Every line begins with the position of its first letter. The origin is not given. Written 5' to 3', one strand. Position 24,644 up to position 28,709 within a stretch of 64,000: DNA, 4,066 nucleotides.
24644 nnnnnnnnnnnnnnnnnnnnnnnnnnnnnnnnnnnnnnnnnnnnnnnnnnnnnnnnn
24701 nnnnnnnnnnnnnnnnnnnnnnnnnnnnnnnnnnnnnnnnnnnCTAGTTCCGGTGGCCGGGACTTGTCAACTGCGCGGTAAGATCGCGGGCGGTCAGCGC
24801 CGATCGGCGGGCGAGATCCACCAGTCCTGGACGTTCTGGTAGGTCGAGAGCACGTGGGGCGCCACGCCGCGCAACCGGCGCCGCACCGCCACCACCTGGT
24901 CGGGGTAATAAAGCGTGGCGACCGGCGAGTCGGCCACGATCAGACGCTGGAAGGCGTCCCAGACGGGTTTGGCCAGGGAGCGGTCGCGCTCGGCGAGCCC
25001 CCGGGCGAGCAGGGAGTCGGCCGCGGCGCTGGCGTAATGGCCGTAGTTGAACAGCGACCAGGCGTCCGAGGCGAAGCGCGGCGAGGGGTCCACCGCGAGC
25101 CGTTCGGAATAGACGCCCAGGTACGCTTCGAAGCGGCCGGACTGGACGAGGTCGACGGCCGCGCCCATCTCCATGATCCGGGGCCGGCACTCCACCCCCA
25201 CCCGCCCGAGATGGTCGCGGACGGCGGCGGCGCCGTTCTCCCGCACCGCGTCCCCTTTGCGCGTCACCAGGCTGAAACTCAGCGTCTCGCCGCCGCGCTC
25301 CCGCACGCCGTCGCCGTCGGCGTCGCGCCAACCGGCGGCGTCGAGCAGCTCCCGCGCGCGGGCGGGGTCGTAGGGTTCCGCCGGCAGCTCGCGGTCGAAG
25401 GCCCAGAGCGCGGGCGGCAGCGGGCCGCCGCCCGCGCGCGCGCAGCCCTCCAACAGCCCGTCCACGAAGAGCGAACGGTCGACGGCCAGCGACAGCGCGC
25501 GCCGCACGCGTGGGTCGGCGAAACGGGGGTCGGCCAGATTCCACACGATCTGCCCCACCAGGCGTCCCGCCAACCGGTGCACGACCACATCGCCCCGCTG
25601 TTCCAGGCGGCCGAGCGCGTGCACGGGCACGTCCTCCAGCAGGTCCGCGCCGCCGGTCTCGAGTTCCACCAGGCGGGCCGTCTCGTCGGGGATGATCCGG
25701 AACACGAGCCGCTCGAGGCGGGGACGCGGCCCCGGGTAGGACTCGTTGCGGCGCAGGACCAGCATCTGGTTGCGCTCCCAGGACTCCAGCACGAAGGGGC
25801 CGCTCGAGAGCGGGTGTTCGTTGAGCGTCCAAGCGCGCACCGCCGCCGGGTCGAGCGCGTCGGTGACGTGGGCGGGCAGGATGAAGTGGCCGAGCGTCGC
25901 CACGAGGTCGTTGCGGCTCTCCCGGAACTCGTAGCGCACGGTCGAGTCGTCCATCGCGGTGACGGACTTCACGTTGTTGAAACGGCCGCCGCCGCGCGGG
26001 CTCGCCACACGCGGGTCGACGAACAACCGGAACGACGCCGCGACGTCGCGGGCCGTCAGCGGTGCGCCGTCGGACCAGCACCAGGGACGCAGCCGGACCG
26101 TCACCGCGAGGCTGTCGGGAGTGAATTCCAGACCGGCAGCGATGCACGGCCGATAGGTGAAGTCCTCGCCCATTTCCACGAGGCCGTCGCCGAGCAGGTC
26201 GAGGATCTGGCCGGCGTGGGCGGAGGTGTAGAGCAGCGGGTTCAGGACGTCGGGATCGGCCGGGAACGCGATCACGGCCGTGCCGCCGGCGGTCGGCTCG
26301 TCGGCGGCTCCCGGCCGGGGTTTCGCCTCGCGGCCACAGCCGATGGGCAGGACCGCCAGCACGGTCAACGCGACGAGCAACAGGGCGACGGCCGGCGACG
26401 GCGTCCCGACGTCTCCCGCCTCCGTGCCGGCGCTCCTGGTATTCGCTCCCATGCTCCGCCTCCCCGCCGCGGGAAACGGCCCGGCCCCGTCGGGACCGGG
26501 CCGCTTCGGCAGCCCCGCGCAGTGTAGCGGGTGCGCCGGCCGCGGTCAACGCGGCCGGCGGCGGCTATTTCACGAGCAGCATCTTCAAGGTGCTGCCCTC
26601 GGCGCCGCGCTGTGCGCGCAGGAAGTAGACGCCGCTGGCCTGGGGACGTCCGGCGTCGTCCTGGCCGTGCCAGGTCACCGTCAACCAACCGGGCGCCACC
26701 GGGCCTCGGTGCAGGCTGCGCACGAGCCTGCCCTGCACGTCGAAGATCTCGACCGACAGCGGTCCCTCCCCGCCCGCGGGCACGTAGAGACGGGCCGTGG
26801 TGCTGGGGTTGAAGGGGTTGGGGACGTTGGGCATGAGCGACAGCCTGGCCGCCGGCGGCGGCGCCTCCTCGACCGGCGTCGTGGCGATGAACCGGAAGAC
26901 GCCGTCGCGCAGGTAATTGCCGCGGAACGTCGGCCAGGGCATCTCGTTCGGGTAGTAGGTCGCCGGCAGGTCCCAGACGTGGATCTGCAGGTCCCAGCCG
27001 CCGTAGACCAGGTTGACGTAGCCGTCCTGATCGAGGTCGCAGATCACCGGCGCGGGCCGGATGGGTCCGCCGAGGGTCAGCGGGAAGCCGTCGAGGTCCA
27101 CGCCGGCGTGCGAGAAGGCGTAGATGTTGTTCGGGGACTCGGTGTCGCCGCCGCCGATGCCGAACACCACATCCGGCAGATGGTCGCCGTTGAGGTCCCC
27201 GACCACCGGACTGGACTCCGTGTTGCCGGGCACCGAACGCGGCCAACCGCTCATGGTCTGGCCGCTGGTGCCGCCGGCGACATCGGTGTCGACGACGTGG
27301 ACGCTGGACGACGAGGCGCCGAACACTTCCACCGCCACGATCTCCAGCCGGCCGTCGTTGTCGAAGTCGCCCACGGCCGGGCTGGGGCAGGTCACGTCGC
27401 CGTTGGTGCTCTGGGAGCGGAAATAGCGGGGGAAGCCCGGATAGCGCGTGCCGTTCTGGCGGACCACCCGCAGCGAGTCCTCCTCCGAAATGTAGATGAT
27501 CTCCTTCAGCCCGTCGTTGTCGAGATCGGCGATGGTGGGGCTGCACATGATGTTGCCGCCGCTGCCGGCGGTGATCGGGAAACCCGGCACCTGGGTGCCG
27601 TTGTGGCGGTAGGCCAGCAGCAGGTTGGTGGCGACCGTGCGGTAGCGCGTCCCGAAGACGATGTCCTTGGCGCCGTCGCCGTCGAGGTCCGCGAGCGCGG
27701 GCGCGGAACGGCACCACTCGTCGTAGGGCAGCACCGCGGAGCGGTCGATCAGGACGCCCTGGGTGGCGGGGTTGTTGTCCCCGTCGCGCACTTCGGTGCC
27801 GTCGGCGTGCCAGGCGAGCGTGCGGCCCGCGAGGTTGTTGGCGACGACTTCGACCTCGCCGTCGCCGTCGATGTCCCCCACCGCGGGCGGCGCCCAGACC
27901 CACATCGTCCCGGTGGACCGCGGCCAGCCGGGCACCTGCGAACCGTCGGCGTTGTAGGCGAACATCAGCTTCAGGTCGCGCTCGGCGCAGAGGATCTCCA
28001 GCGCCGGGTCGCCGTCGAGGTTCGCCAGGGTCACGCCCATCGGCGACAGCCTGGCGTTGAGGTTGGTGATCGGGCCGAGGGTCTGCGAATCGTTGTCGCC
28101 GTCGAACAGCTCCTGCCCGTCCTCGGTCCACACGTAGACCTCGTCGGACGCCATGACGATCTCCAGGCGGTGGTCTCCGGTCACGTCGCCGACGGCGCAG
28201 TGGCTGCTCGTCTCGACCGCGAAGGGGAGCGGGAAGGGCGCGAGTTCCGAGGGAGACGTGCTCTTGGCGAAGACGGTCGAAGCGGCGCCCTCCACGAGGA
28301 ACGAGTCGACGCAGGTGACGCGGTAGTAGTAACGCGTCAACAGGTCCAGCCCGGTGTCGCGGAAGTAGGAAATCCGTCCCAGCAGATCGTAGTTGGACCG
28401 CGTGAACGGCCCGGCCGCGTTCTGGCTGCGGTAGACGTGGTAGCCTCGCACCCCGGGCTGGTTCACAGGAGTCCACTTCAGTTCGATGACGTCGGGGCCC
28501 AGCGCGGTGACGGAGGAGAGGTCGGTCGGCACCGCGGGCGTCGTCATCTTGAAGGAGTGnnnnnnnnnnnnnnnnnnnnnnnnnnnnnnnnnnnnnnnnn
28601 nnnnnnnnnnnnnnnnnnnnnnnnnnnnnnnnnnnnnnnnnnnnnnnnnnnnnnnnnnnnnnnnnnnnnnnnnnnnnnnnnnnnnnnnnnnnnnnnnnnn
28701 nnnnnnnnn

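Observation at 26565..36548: Tandem giant paralogs combining peptidase-C25 (gingipain/PorU-like), FN3, seven-blade FG-GAP/VCBS propeller and T9SS-type C-terminal sorting domains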

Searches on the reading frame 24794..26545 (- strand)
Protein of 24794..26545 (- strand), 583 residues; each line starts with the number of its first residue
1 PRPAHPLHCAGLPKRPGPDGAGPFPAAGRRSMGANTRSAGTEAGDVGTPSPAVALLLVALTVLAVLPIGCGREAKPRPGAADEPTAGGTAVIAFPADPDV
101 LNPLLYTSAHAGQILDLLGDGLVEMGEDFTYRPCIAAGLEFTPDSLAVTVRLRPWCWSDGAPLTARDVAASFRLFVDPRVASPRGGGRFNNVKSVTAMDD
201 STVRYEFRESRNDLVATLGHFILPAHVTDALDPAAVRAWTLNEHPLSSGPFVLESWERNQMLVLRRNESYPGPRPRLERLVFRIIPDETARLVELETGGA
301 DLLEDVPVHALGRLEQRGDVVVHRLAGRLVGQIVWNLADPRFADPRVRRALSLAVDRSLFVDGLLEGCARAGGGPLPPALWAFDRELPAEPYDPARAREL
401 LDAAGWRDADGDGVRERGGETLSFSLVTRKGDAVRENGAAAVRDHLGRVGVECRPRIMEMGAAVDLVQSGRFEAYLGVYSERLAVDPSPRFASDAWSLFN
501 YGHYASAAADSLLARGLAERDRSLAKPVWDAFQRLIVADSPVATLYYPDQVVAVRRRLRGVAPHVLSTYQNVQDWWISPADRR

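Call 9: search_protein_families(library=pfam, proteins=[window:24794-26545:-], max_evalue=0.001)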
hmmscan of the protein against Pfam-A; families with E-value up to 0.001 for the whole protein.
window:24794-26545:- (583 aa): 1 family
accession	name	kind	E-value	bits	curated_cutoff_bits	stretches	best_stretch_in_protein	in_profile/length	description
PF00496.27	SBP_bac_5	-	1.3e-70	238.8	32.4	1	131-482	2-349/368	Bacterial extracellular solute-binding proteins, family 5 Middle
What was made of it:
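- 24794..26452 (-): Downstream OppA-like solute-binding protein (SBP_bac_5), a neighbour of the family in two phyla. Pfam E 1e-70 (call 9).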

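Call 54: search_protein_families(library=ncbifam, proteins=[window:24794-26452:-], max_evalue=0.001)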
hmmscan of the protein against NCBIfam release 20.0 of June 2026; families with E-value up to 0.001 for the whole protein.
window:24794-26452:- (552 aa): 10 families
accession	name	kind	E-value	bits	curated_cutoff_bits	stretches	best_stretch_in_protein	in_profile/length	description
NF045467.1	Opp4A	equivalog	1.4e-50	172.1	650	1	50-546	28-556/556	oligopeptide ABC transporter substrate-binding protein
TIGR02294.1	nickel_nikA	equivalog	4.2e-39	134.4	393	1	60-445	9-397/501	nickel ABC transporter substrate-binding protein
NF045468.1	Opp5A_nikA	equivalog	4.7e-31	107.8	600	1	91-400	48-341/488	nickel ABC transporter substrate-binding protein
NF011942.0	PRK15413.1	equivalog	2.2e-29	102.6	594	1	77-529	48-495/512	glutathione ABC transporter substrate-binding protein GsiB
NF011689.0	PRK15109.1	equivalog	4.7e-24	85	560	1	159-376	155-374/547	ABC transporter substrate-binding protein SapA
TIGR04028.1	SBP_KPN_01854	hypoth_equivalog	2.1e-23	82.7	468.5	1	96-422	40-377/509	TIGR04028 family ABC transporter substrate-binding protein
NF043070.1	DppA_dipep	equivalog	4.5e-23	81.6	1005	1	156-377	147-370/535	dipeptide ABC transporter periplasmic-binding protein DppA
NF007287.0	PRK09755.1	equivalog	5.9e-18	65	1098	1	65-538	41-524/535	ABC transporter substrate-binding protein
NF047575.1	opine_bind_CntA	exception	1e-17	63.9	800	1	25-421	8-406/535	staphylopine-dependent metal ABC transporter substrate-binding lipoprotein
NF011684.0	PRK15104.1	equivalog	4.5e-12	45.5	947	1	89-519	71-513/543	oligopeptide ABC transporter substrate-binding protein OppA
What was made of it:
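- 24794..26452 (-): NCBIfam Opp4A 172 bits, below its cutoff (call 54).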

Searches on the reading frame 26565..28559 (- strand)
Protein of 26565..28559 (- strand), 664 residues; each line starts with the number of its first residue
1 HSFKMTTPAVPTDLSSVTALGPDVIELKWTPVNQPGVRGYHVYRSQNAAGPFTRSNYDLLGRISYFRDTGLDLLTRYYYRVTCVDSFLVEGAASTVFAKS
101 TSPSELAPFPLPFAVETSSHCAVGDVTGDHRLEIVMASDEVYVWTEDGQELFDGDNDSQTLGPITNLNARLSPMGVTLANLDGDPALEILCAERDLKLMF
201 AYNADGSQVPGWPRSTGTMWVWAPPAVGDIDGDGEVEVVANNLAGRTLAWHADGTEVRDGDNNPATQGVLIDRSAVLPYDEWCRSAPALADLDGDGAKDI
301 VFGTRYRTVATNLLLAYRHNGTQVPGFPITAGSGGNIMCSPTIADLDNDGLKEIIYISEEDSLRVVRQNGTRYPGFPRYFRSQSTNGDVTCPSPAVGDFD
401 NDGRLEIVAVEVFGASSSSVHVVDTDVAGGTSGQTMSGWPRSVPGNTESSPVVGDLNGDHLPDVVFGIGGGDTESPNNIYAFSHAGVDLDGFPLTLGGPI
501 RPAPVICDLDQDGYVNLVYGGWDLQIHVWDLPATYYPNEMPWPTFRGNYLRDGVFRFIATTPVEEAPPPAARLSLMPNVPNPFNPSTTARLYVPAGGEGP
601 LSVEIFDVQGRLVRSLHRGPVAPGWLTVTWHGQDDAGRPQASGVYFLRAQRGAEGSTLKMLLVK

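Call 45: predict_structure(alignment_id=A2)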
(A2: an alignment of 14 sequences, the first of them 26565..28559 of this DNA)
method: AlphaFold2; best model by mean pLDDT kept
length: 664 residues; sequences in the alignment: 14
mean_pLDDT: 82.5   pTM: 0.76
mean pLDDT of the five models: 82.5, 80.6, 78.4, 77.3, 74.7
residues with pLDDT >= 90: 225; 70-90: 343; 50-70: 66; < 50: 30
segments of 3 or more residues with pLDDT < 50: 158-161, 384-387, 559-570, 580-584
pLDDT, mean of each block of 10 residues (from residue 1): 65 77 86 86 93 91 86 90 89 91 86 79 88 88 84 55 73 83 87 89 88 87 89 90 87 77 64 65 78 91 69 85 88 75 92 90 91 93 56 91 92 81 93 95 83 91 86 77 93 84 90 89 88 85 90 73 36 66 62 74 90 88 82 83 86 82 65
secondary structure, 60 per line:
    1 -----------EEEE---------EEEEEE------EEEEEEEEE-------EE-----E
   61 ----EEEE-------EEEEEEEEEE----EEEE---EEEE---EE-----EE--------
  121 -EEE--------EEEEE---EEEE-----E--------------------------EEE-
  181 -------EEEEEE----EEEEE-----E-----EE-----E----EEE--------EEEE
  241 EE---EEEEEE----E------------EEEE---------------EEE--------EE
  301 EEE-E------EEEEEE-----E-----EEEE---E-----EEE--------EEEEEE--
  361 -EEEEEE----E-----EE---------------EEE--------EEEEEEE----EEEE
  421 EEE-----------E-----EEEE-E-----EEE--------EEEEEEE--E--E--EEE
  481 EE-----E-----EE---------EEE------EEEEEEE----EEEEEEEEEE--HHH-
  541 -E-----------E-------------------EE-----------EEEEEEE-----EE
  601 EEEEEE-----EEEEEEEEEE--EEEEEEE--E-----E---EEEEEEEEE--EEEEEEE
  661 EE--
elements in order: E12-15 E25-30 E37-45 E65-68 E76-85 E90-93 E97-100 E122-124 E133-137 E141-144 E177-179 E188-193 E198-202 E226-228 E237-242 E246-251 E269-272 E288-290 E299-303 E312-317 E329-332 E342-344 E353-358 E362-367 E395-397 E406-412 E417-423 E441-444 E452-454 E463-469 E478-482 E505-507 E514-520 E525-534 E587-593 E599-606 E612-621 E624-630 E643-651 E654-662
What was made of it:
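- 28260..28544 (-): A: FN3 module (residues 971-1065). AF2 pLDDT is about 86-93 (call 45).
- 26895..28259 (-): A: eight FG-GAP/VCBS repeats forming a predicted eight-bladed, Ca-binding-type propeller (residues 1066-1520). AF2 model pLDDT 82.5 (call 45).
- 26568..26852 (-): A: C-terminal sorting-type domain (residues 1535-1629; PNPFNP ... GRxV ... GVYF ... KMLLVK). Beta-sandwich in the model (call 45).
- On T9SS type A C-terminal sorting domain (TIGR04183 / PF18962): The model shows six to seven strands with pLDDT of 74-90 in most 10-residue blocks (call 45).
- On FG-GAP/VCBS beta-propeller: The AF2 model has pLDDT 82.5 (call 45).
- FN3, eight-bladed propeller and beta-sandwich, modelled at pLDDT 82.5 (call 45).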

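Call 47: fold_search(model_id=the predicted structure, library=pdb)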
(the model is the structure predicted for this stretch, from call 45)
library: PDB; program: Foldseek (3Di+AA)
matches with E <= 10: 1838; with E <= 0.001: 204
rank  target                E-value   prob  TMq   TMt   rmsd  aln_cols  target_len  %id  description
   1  5ffg_A                2.2e-10  1.00  0.33  0.36  14.9       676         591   12  Crystal structure of integrin alpha V beta 6 head (released 2017-01-25)
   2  8w30_A                2.3e-10  1.00  0.32  0.35  15.2       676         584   12  Crystal structure of alpha-V beta-1 integrin headpiece in complex with TR01225179 (released 2025-01-01)
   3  6voa_B                2.7e-10  1.00  0.34  0.36  23.3       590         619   12  Cryo-EM structure of the BBSome-ARL6 complex (released 2020-06-24)
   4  4um8_C                2.7e-10  1.00  0.33  0.36  15.3       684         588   12  Crystal structure of alpha V beta 6 (released 2014-11-12)
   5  6om1_G                2.7e-10  1.00  0.32  0.35  15.7       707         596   11  Crystal structure of an atypical integrin (released 2019-12-11)
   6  6om1_C                3.4e-10  1.00  0.33  0.36  15.1       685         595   11  Crystal structure of an atypical integrin (released 2019-12-11)
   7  9bfs_A                4.5e-10  1.00  0.23  0.13  30.2       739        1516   14  Cryo-EM structure of Sevenless extracellular domain (dimer, pH 6.6) (released 2025-01-29)
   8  4um9_C                4.7e-10  1.00  0.33  0.36  14.7       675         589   12  Crystal structure of alpha V beta 6 with peptide (released 2014-11-12)
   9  9cz7_A                5.2e-10  1.00  0.32  0.35  15.6       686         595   12  Crystal structure of integrin avb6 headpiece in complex with compound 12 (released 2024-11-13)
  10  8xel_A                9.6e-10  1.00  0.34  0.38  14.8       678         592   12  Cryo-EM structure of integrin ITGAV/ITGB3 complex, conformation 3 (released 2024-12-25)
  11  9bfp_A                1.1e-09  1.00  0.21  0.15  19.3       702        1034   10  Cryo-EM structure of Sevenless extracellular domain (monomer) (released 2025-01-29)
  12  9bfu_A                1.2e-09  1.00  0.23  0.12  30.8       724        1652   13  Cryo-EM structure of Sevenless extracellular domain (composite map of the dimer, pH 4.6) (released 2025-01-29)
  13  9bhx                  1.2e-09  1.00  0.14  0.10  37.9       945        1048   10  Structure of the extracellular domain of Protein Sevenless (released 2025-01-22)
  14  3ije_A                1.9e-09  1.00  0.34  0.25  15.3       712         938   11  Crystal structure of the complete integrin alhaVbeta3 ectodomain plus an Alpha/beta transmembrane fragment (released 2009-09-29)
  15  9bfq_A                2.4e-09  1.00  0.17  0.12  36.9       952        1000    9  Cryo-EM structure of Sevenless in complex with Bride of Sevenless (released 2025-01-29)
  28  5m11                  2.8e-08  1.00  0.17  0.16  26.3       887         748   10  Structural and functional probing of PorZ, an essential bacterial surface component of the type-IX secretion system of h (released 2016-11-09)
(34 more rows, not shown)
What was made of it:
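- Closest known: PorZ. Same: 5m11 is also a Foldseek hit (call 47).
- Integrin alpha heads lead the Foldseek list (call 47). PorZ (5m11) appears among the Foldseek hits of the C-terminal half (rank 28, call 47).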

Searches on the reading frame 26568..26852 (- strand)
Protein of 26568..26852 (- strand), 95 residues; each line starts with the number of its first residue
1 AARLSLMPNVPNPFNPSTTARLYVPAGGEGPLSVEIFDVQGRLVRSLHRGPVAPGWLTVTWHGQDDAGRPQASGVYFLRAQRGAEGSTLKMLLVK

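Call 80: search_protein_families(library=pfam, alignment_id=A5, max_evalue=0.01)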
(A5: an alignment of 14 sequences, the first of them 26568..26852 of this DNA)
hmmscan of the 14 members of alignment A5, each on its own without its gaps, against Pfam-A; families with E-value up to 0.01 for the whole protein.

A. member 1, window:26568-26852:- (95 aa): 2 families
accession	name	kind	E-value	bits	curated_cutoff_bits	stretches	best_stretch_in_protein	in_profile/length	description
PF13860.13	FlgD_ig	-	6.2e-09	36.1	27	1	31-81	24-74/79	FlgD Ig-like domain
PF18962.6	Por_Secre_tail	-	0.0026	18.4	27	0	11-45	3-35/75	Secretion system C-terminal sorting domain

B. families by the number of members that match (of 14 scanned): 3 families
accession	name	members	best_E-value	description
PF13860.13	FlgD_ig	14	2.1e-13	FlgD Ig-like domain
PF18962.6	Por_Secre_tail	14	1.8e-08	Secretion system C-terminal sorting domain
PF13585.12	CHU_C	2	0.0026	CHU_C Type IX secretion signal domain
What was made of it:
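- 26568..26852 (-): All 14 family CTDs match Por_Secre_tail at E<0.01 (call 80).
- All 14 sampled CTDs match Por_Secre_tail (best E 1.8e-8) and FlgD_ig (call 80). All 14 family CTDs hit Por_Secre_tail at E<0.01 (call 80).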

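Call 81: search_solved_structures(query=A5, max_evalue=10)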
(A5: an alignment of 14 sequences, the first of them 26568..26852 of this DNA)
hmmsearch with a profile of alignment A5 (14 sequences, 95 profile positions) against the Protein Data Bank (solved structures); distinct sequences matched with E-value up to 10: 16.
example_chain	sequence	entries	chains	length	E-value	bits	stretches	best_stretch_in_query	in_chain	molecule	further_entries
7eh9_A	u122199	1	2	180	4.4e-08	36.3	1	30-83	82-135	Basal-body rod modification protein FlgD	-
7bhq_A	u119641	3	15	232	4.9e-08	36.1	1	30-83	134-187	Basal-body rod modification protein FlgD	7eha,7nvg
3osv_A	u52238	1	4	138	1e-07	35.1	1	21-85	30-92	Flagellar basal-body rod modification protein FlgD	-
3c12_A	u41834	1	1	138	1.2e-06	31.7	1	23-86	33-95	Flagellar protein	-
6za2_A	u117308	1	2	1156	1.1e-05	28.6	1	9-83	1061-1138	Por secretion system protein porU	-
5m11_A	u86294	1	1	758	0.017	18.4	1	8-80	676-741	Immunoreactive 84kD antigen PG93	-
4zzf_A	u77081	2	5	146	0.1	15.9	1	34-85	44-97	Flagellar basal body rod modification protein | Basal-body rod modification protein FlgD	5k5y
4zzk_A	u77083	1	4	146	0.1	15.9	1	34-85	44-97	Basal-body rod modification protein FlgD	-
1xf1_A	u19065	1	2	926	0.15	15.3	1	54-83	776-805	C5a peptidase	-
8bty_A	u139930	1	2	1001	0.17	15.2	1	54-83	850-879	C5a peptidase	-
5hfs_A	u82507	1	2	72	0.36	14.1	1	32-51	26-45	Gingipain R2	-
7pq4_A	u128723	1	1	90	0.74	13.2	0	32-51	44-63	Arginine-specific cysteine proteinase (Arg-gingipain)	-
3eif_A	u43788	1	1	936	0.97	12.8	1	54-83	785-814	C5a peptidase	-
7yzx_A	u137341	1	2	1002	1.1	12.6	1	54-83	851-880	C5a peptidase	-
7bj3_A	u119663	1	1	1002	1.1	12.6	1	54-83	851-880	C5a peptidase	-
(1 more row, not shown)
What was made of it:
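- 26568..26852 (-): The profile matches the PorU CTD with E 1e-5 (call 81).
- On T9SS type A C-terminal sorting domain (TIGR04183 / PF18962): The profile matches the PorU CTD (residues 1061-1138, E 1.1e-5), the PorZ CTD (E 0.017) and the RgpB CTD (E 0.36) (call 81).
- Closest known: PorU, the T9SS C-terminal signal peptidase and sortase. Same: The CTD profile aligns to the PorU CTD (E 1e-5, call 81).
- Closest known: PorZ. Same: Both have beta-propeller modules followed by a T9SS CTD, and the CTD profile matches the PorZ CTD (E 0.017, call 81).
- The profile aligns nearly end to end with the CTD of PorU (E 1e-5) and matches that of PorZ (E 0.017) (call 81). It is a C25 protein that carries a T9SS-type CTD whose profile matches the uncleaved CTDs of PorU and PorZ best among solved T9SS CTDs (call 81). 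Solved FlgD domains give the lowest E-values for the CTD profile (4e-8, call 81).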

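Call 85: search_protein_representatives(alignment_id=A5)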
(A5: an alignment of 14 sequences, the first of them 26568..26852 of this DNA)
Query: 14 sequences, 95 profile positions. Proteins with E-value up to 0.001 (for the whole library): 374421; up to 1e-10: 200482; up to 1e-30: 119. The best 150 are listed.
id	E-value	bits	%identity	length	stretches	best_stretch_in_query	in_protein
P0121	4.5e-145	488.3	-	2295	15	7-84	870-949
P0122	9.4e-132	445.6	-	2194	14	9-85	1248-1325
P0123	7.7e-110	375.3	-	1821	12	6-87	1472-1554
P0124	7.2e-107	365.8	-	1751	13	9-84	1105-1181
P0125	1.7e-87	303.7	-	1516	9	7-84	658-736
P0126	4.9e-86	299.0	-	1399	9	8-82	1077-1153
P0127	4.1e-83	289.7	-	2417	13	28-82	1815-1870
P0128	1.9e-82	287.6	-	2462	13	7-87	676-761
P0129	9.1e-82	285.4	-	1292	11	22-83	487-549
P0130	1.4e-75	265.5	-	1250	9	7-83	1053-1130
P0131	1.3e-65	233.5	-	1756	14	9-85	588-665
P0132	2.1e-63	226.5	-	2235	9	16-85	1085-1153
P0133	3.3e-63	225.8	-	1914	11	3-83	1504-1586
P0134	1.5e-62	223.8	-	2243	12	27-91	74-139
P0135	1.2e-55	201.6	-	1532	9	8-86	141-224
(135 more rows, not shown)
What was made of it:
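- The same domain ends hundreds of thousands of unrelated proteins of 100-7,800 aa (call 85). The same Ig fold also occurs as internal tandem repeats in many proteins (call 85). The same domain occurs as internal tandem repeats in many proteins (call 85). At least 42 of the best 150 unrelated hits end exactly at their C-terminus (call 85).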
